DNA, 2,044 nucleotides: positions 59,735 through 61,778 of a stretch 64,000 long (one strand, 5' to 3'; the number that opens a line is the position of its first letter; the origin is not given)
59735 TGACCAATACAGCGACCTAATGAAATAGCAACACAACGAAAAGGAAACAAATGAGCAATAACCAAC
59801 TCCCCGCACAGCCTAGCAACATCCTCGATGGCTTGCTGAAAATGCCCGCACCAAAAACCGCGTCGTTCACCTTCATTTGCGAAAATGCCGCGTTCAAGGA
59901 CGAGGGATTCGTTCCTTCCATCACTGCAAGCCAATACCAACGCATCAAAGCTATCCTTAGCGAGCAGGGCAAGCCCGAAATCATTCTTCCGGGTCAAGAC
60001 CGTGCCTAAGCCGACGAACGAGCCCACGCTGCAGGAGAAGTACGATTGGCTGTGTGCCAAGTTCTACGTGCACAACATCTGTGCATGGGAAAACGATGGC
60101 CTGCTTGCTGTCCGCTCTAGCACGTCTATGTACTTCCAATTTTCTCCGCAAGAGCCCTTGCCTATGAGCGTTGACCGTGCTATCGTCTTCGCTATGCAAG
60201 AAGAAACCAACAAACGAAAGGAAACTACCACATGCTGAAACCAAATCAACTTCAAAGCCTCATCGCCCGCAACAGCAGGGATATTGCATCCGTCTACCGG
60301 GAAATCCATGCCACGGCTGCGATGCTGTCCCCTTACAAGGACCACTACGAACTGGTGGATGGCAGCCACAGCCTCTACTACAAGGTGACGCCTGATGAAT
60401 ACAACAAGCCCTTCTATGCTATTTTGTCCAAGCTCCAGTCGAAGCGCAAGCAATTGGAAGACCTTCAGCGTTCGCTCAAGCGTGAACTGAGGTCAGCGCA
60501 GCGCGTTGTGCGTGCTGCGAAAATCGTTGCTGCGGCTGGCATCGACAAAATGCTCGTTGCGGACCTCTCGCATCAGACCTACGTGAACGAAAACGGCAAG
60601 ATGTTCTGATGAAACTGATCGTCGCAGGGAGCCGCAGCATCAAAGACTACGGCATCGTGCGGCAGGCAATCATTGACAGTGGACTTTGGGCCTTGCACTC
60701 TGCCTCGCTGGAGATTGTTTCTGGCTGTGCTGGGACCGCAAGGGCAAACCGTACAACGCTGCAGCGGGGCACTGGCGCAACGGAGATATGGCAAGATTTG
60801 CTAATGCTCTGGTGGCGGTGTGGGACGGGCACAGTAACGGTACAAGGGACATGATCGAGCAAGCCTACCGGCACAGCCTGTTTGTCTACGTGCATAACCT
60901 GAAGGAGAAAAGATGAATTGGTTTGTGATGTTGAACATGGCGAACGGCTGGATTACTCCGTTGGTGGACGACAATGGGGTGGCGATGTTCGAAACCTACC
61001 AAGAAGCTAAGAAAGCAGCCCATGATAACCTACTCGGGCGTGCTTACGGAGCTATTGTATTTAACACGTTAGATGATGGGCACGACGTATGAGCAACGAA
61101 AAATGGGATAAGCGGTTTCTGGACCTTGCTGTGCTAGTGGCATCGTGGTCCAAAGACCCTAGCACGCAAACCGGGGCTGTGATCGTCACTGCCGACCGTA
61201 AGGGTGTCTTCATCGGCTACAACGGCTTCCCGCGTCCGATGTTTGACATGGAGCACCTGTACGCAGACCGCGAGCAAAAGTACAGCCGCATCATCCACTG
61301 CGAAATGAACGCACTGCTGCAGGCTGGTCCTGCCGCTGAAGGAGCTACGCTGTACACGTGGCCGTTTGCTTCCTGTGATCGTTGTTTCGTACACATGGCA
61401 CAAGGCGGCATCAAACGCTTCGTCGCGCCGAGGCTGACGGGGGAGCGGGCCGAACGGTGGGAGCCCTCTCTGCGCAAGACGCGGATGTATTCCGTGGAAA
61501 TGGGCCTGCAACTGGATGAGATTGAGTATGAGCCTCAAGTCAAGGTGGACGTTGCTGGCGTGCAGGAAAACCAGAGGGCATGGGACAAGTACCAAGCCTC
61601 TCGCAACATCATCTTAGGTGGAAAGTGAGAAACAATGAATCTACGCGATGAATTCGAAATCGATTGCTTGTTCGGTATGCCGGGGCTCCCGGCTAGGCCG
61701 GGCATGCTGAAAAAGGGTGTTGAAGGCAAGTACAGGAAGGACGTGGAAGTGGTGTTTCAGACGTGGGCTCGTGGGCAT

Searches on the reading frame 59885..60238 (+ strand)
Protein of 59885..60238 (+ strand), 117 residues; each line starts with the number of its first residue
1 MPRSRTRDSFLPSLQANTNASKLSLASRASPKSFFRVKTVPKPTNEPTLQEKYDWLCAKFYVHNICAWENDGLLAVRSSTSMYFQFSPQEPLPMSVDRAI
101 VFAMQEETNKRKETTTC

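Call 55: search_protein_families(library=pfam, proteins=[window:59885-60238:+], max_evalue=0.01)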
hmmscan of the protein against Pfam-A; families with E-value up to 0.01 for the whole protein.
window:59885-60238:+ (117 aa): 1 family
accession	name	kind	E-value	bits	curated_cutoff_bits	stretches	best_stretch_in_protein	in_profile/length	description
PF15196.11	Harakiri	-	0.00079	20.4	27.9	1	25-68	44-87/94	Activator of apoptosis harakiri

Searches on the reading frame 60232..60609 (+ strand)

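Call 55: search_protein_families(library=pfam, proteins=[window:60232-60609:+], max_evalue=0.01)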
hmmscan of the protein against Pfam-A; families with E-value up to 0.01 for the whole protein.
window:60232-60609:+ (125 aa): 1 family
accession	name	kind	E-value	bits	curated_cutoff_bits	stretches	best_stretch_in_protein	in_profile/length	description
PF05073.17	Baculo_p24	-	0.0027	18.1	21.3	0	4-36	5-37/160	Baculovirus P24 capsid protein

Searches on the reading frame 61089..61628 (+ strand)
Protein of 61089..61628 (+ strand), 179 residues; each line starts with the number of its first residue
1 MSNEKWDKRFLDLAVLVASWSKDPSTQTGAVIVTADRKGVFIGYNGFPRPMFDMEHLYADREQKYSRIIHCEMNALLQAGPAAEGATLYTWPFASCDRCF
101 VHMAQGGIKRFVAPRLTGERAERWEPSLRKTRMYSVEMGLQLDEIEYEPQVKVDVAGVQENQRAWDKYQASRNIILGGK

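Call 55: search_protein_families(library=pfam, proteins=[window:61089-61628:+], max_evalue=0.01)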
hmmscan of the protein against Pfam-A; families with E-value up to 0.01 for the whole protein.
window:61089-61628:+ (179 aa): 2 families
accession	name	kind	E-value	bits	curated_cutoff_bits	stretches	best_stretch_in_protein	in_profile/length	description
PF00383.29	dCMP_cyt_deam_1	-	2.2e-14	53.6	25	1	5-112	2-99/102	Cytidine and deoxycytidylate deaminase zinc-binding region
PF14437.12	MafB19-deam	-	0.0002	21.7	27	1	8-112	5-98/142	MafB19-like deaminase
